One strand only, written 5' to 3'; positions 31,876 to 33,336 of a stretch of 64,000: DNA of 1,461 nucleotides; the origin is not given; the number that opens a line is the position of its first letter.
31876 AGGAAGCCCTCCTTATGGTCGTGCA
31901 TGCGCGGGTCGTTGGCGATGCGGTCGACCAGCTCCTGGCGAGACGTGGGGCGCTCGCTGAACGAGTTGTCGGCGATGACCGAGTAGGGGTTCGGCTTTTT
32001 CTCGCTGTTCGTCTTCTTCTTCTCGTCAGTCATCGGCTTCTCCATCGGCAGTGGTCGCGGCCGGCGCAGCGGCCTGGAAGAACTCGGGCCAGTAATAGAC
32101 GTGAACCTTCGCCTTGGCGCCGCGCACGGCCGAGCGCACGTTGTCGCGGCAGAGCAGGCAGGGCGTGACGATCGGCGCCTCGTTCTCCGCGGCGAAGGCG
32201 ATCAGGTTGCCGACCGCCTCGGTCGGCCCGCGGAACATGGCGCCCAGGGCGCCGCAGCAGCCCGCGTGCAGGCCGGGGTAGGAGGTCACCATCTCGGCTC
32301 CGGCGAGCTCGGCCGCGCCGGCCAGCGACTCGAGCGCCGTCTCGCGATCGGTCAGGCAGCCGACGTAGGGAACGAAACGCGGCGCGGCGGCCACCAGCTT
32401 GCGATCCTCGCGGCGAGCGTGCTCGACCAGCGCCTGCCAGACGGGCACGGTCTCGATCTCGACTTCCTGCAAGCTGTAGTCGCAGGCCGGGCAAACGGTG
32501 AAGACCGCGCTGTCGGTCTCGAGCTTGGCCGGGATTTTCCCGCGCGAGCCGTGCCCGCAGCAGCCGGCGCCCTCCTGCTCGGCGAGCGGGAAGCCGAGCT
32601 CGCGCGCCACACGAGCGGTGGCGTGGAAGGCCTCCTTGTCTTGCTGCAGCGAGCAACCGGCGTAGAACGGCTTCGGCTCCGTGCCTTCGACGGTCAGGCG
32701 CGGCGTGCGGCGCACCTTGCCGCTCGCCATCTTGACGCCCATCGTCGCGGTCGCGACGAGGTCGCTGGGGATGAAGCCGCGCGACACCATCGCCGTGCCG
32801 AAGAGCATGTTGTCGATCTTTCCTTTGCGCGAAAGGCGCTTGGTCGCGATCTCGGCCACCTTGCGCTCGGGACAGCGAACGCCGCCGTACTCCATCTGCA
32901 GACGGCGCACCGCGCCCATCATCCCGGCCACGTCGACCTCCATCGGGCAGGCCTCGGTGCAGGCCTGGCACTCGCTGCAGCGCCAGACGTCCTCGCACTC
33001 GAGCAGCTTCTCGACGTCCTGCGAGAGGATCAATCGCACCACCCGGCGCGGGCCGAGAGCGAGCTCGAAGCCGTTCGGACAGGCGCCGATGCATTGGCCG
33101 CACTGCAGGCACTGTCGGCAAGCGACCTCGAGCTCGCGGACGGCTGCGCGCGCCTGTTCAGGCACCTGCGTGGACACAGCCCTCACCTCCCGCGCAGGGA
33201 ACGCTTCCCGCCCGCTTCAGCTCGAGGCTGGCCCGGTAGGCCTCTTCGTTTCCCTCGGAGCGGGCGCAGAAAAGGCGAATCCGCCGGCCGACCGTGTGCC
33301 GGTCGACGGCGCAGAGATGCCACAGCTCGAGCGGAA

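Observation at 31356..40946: Seven-gene double heterodisulfide-reductase-like cluster with no hydrogenase, formate dehydrogenase or MetF partner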

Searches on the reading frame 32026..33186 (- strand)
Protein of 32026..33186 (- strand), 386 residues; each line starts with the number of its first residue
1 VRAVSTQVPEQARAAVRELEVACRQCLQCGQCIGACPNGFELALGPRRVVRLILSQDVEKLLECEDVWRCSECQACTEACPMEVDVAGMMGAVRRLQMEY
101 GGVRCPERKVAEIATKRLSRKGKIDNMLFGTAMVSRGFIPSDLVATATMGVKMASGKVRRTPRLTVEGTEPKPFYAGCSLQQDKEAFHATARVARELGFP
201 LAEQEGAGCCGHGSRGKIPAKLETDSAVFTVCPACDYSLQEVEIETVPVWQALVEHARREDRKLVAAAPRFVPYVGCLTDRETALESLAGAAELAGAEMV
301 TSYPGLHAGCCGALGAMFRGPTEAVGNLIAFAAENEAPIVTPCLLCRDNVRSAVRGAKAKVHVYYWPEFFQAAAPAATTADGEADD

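Call 5: search_protein_families(library=pfam, proteins=[window:32026-33186:-], max_evalue=0.01)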
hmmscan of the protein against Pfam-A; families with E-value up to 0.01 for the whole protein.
window:32026-33186:- (386 aa): 6 families
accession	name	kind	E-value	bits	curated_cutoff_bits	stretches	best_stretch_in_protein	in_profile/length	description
PF13534.11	Fer4_17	-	1.2e-08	35.8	22.2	1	25-85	1-61/61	4Fe-4S dicluster domain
PF13183.11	Fer4_8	-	5.1e-07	30.6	27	1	24-84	3-68/68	4Fe-4S dicluster domain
PF02754.22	CCG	-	1.2e-06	28.9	20.6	0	174-215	3-46/85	Cysteine-rich domain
PF13187.11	Fer4_9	-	9.1e-06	26.1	27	1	25-83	1-50/52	4Fe-4S dicluster domain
PF13237.11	Fer4_10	-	7.7e-05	23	25.5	1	24-81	7-53/53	4Fe-4S dicluster domain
PF12838.12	Fer4_7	-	0.00036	21.4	27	0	11-39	23-51/52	4Fe-4S dicluster domain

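Call 6: search_protein_families(library=ncbifam, proteins=[window:32026-33186:-], max_evalue=0.01)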
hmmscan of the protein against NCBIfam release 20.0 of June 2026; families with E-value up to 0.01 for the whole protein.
window:32026-33186:- (386 aa): 26 families (the best 25 are shown)
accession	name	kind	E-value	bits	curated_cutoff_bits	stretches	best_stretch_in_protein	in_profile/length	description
TIGR03290.1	CoB_CoM_SS_C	equivalog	3.2e-15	56.4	160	1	24-114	2-92/144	CoB--CoM heterodisulfide reductase subunit C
NF041890.1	hdrC_Methbact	equivalog_domain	3.6e-11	43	270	1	23-99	28-103/192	ferredoxin:CoB-CoM heterodisulfide reductase subunit HdrC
NF041779.1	hetero_SS_HdrC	equivalog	8.7e-09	35.1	350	1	21-98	28-104/198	ferredoxin:CoB-CoM heterodisulfide reductase subunit HdrC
NF038018.1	qmoC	equivalog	1.7e-08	34.4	300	1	23-99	17-93/360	quinone-interacting membrane-bound oxidoreductase complex subunit QmoC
NF008434.0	PRK11274.1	equivalog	2.3e-08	33.4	333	1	13-211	12-210/409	glycolate oxidase subunit GlcF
TIGR00273.1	TIGR00273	equivalog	1.6e-06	27.3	444.8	1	25-123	294-398/432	LutB/LldF family L-lactate oxidation iron-sulfur protein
TIGR01945.1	rnfC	subfamily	4.5e-06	25.5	245.95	1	22-86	361-420/435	RnfABCDGE type electron transport complex subunit C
NF004616.0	PRK05950.1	subfamily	4.9e-06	25.9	228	1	22-98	145-234/238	succinate dehydrogenase iron-sulfur subunit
NF045663.1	diclust_near_Sec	equivalog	1e-05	23.9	530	1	228-353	492-621/759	pyridine nucleotide-disulfide oxidoreductase/dicluster-binding protein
NF004898.0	PRK06259.1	equivalog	1.9e-05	23.5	385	1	22-96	132-215/488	fumarate reductase (CoM/CoB) subunit TfrB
TIGR00384.1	dhsB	subfamily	2.3e-05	24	88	1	21-90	137-218/222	succinate dehydrogenase and fumarate reductase iron-sulfur protein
NF045670.1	quin_L_LdhH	equivalog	0.00011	20.7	800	0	24-117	304-403/706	L-lactate dehydrogenase (quinone) large subunit LdhH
NF005503.0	PRK07118.1-2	equivalog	0.00013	21.3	252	1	20-84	163-228/292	RnfABCDGE type electron transport complex subunit B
NF009226.0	PRK12576.1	equivalog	0.00016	21.1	344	1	24-117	154-253/317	succinate dehydrogenase/fumarate reductase iron-sulfur subunit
TIGR00314.1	cdhA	equivalog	0.00022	19.2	781.3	1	19-93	394-462/784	CO dehydrogenase/acetyl-CoA synthase complex subunit alpha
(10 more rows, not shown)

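Call 38: search_solved_structures(query=window:32026-33186:-, max_evalue=0.01, show_alignments=3)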
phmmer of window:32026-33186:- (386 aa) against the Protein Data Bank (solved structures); distinct sequences matched with E-value up to 0.01: 24.
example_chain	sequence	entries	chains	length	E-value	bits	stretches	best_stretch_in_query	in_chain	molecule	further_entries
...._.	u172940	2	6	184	2.3e-17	66.3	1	16-112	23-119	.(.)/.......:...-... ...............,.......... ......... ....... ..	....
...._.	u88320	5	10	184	4.7e-15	58.7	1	22-107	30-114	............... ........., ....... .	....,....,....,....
7bkb_C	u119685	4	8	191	7.3e-10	41.6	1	9-98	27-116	CoB--CoM heterodisulfide reductase subunit C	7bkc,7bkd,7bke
8rvv_C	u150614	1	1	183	8.2e-10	41.5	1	23-109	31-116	H(2):CoB-CoM heterodisulfide,ferredoxin reductase subunit C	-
8rvu_c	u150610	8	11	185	8.4e-10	41.4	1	23-109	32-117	H(2):CoB-CoM heterodisulfide,ferredoxin reductase subunit C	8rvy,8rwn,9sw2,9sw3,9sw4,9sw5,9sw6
9lay_B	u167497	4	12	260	0.0022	20.3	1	8-89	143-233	4Fe-4S ferredoxin iron-sulfur binding domain protein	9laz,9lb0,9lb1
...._A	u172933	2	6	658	0.0023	20.2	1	25-83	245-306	CoB--CoM heterodisulfide reductase iron-sulfur subunit A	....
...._U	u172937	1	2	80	0.0034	19.7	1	18-83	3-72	4Fe-4S binding protein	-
7qhf_A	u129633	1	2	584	0.0035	19.7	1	17-137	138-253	Iron hydrogenase 1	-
5la3_A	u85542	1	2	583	0.0036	19.6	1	17-137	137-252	Iron hydrogenase 1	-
6gm3_A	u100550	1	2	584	0.0039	19.5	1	17-136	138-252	Iron hydrogenase 1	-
6gm1_A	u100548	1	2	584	0.0041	19.4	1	17-136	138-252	Iron hydrogenase 1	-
1c4a_A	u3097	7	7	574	0.0041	19.4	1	17-136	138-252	PROTEIN (FE-ONLY HYDROGENASE) | PROTEIN (PERIPLASMIC HYDROGENASE 1) | Iron hydrogenase 1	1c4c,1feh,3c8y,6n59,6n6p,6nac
6gm8_A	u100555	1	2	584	0.0042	19.4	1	17-136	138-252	Iron hydrogenase 1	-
6gm0_A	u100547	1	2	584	0.0042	19.4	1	17-136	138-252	Iron hydrogenase 1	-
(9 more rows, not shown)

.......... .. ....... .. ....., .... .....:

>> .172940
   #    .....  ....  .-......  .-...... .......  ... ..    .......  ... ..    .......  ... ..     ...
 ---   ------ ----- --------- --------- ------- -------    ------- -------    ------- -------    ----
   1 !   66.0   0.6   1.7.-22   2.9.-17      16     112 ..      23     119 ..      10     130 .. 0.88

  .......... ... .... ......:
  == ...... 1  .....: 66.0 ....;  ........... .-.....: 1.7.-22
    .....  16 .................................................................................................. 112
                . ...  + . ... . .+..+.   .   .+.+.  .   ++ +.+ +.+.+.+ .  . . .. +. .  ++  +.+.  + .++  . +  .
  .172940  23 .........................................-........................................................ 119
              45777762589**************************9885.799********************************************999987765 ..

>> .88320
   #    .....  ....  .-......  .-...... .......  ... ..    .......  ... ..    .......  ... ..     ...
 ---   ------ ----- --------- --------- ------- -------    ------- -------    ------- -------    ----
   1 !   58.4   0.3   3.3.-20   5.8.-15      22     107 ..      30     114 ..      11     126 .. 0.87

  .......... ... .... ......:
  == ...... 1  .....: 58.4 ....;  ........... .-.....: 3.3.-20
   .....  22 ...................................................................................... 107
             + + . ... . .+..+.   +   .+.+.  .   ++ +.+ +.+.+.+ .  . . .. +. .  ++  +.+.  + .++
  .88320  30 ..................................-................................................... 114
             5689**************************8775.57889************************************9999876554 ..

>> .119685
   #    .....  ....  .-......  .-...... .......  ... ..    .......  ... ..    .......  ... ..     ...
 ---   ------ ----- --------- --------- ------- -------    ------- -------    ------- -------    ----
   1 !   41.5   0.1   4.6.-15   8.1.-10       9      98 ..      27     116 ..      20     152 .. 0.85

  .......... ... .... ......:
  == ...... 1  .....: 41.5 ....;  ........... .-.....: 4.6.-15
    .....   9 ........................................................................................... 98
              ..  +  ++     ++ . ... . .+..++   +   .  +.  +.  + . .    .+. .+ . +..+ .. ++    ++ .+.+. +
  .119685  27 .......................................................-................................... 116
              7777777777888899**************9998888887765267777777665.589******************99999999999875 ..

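Call 56: find_homologous_proteins(query=window:32026-33186:-, max_evalue=0.00001)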
Query window:32026-33186:- (386 aa): 254 proteins with E <= 0.00001 among 8000 candidates; the best 120 are listed.
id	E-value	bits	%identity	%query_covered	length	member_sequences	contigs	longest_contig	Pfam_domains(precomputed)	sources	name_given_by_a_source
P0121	5.6e-255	863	100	99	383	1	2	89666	PF13534.12,PF02754.22,PF13183.12,PF13187.12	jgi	jgi:heterodisulfide reductase subunit C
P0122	9.2e-255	863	100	99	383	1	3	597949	PF13534.12,PF02754.22,PF13183.12,PF13187.12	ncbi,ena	-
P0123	1.5e-250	849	98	99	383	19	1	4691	PF13534.12,PF02754.22,PF13183.12,PF13187.12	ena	-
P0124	8.0e-242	820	95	99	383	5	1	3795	PF12838.13,PF13534.12,PF02754.22,PF13183.12,PF13187.12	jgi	jgi:heterodisulfide reductase subunit C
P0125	6.4e-234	794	92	99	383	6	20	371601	PF13534.12,PF02754.22,PF13183.12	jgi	jgi:Fe-S oxidoreductase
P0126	1.6e-232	789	91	99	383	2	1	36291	PF13534.12,PF02754.22,PF13183.12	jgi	jgi:heterodisulfide reductase subunit C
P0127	4.8e-230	781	89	99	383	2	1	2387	PF12838.13,PF13534.12,PF02754.22,PF13183.12,PF13187.12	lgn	-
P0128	6.9e-229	777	90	99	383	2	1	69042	PF13534.12,PF02754.22,PF13183.12,PF13187.12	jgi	jgi:ferredoxin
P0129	8.6e-229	777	89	99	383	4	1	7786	PF13534.12,PF02754.22,PF13183.12,PF13187.12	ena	-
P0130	1.2e-228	777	89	99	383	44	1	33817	PF13534.12,PF02754.22,PF13183.12,PF13187.12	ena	-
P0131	8.0e-228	774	88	99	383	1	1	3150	PF12838.13,PF13534.12,PF02754.22,PF13183.12,PF13187.12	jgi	jgi:heterodisulfide reductase subunit C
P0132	1.3e-219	747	87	99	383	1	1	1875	PF12838.13,PF13534.12,PF02754.22,PF13183.12,PF13187.12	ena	-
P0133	7.7e-217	738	85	99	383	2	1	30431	PF13534.12,PF13183.12,PF13187.12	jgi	jgi:Fe-S oxidoreductase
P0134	2.6e-216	736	89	93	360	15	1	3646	PF13534.12,PF02754.22,PF13183.12,PF13187.12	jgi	jgi:Fe-S oxidoreductase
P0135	2.5e-214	729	84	99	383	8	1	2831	PF13534.12,PF02754.22,PF13183.12,PF13187.12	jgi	-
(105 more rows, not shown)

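Call 67: predict_structure(alignment_id=A2)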
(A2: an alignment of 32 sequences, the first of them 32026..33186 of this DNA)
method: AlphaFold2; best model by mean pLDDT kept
length: 386 residues; sequences in the alignment: 32
mean_pLDDT: 87.3   pTM: 0.83
mean pLDDT of the five models: 87.3, 85.5, 85.2, 83.5, 81.9
residues with pLDDT >= 90: 214; 70-90: 142; 50-70: 17; < 50: 13
segments of 3 or more residues with pLDDT < 50: 1-4, 378-386
pLDDT, mean of each block of 10 residues (from residue 1): 63 97 95 82 85 96 87 89 95 92 84 92 89 92 88 81 75 90 91 93 88 86 90 88 93 96 97 83 90 98 75 71 88 97 91 93 97 70 40
secondary structure, 60 per line:
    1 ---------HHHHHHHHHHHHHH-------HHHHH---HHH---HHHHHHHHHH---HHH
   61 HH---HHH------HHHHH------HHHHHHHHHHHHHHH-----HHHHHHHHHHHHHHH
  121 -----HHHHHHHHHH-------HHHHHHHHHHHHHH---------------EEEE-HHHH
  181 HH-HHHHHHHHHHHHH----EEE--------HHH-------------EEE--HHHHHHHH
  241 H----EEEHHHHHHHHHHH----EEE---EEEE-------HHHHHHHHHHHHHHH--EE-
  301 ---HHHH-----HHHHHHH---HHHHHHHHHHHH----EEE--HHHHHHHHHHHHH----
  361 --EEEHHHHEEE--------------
elements in order: H10-23 H31-35 H45-54 H58-62 H75-79 H86-100 H106-120 H126-135 H143-156 E172-175 H177-182 H184-196 E201-203 E228-230 H233-241 E246-248 H249-259 E264-266 E270-273 H281-295 H304-307 H313-319 H323-334 E339-341 H344-356 E363-365 H366-369 E370-372

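Call 70: fold_search(model_id=the predicted structure, library=pdb)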
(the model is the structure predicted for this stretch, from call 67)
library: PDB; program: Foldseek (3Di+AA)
matches with E <= 10: 468; with E <= 0.001: 8
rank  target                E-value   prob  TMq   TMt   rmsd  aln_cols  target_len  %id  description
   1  9ojn                  1.6e-08  1.00  0.56  0.32   7.5       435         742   17  Structure of Mycobacterium smegmatis EtfD (released 2025-05-21)
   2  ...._I                4.9e-05  1.00  0.25  0.53  13.3       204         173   20  Heterodisulfide reductase / [NiFe]-hydrogenase complex from Methanothermococcus thermolithotrophicus at 2.3 A resoluti (released 2017-08-30)
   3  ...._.                1.8e-04  1.00  0.25  0.49  13.3       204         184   19  Heterodisulfide reductase / [NiFe]-hydrogenase complex from Methanothermococcus thermolithotrophicus at 2.3 A resoluti (released 2017-08-30)
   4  8rvu_C                2.5e-04  1.00  0.27  0.53  13.0       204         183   18  CryoEM structure of the Elp-Hdr complex of Methanothermobacter marburgensis state 2 (composite structure) (released 2025-05-14)
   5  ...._I                3.1e-04  1.00  0.24  0.48  13.4       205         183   20  Heterodisulfide reductase / [NiFe]-hydrogenase complex from Methanothermococcus thermolithotrophicus soaked with heter (released 2017-08-30)
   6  9a6l_A                3.5e-04  1.00  0.40  0.62   4.4       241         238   13  Integrative model of LUTA-LUTB by crosslinking MS and deep learning (released 2024-09-18)
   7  8rvu_c                6.6e-04  1.00  0.27  0.53  12.9       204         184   18  CryoEM structure of the Elp-Hdr complex of Methanothermobacter marburgensis state 2 (composite structure) (released 2025-05-14)
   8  8rwn_C                7.4e-04  1.00  0.27  0.52  13.0       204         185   18  CryoEM structure of the Hdr(ABC)2 subunits of the Elp-Hdr complex of Methanothermobacter marburgensis (released 2025-05-14)
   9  7bkb_C                1.7e-03  1.00  0.25  0.49   8.4       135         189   23  Formate dehydrogenase - heterodisulfide reductase - formylmethanofuran dehydrogenase complex from Methanospirillum hun (released 2021-09-29)
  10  9c0t_A                7.7e-03  0.69  0.19  0.11  20.1       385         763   13  Carbon monoxide dehydrogenase/acetyl-CoA synthase (CODH/ACS) hexamer from Methanosarcina thermophila (released 2024-10-16)
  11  9c0s_B                9.0e-03  0.69  0.19  0.11  18.4       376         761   12  Carbon monoxide dehydrogenase/acetyl-CoA synthase (CODH/ACS) pentamer from Methanosarcina thermophila (released 2024-10-16)
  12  5evc_B                1.1e-02  0.91  0.23  0.33   9.7       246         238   14  Crystal structure of putative aspartate racemase from Salmonella Typhimurium complexed with sulfate and potassium (released 2015-12-02)
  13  9nt4_H                1.4e-02  0.77  0.19  0.26  11.0       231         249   13  Crystal structure of ecLacI transcription factor ancestor 1 bound to d-fucose (released 2025-06-18)
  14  9c0r_A                1.5e-02  0.66  0.20  0.11  18.7       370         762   13  Carbon monoxide dehydrogenase (CODH) from Methanosarcina thermophila, specimen prepared on chameleon plunger (released 2024-10-16)
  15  5evc_A                2.5e-02  0.80  0.22  0.32   8.7       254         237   11  Crystal structure of putative aspartate racemase from Salmonella Typhimurium complexed with sulfate and potassium (released 2015-12-02)
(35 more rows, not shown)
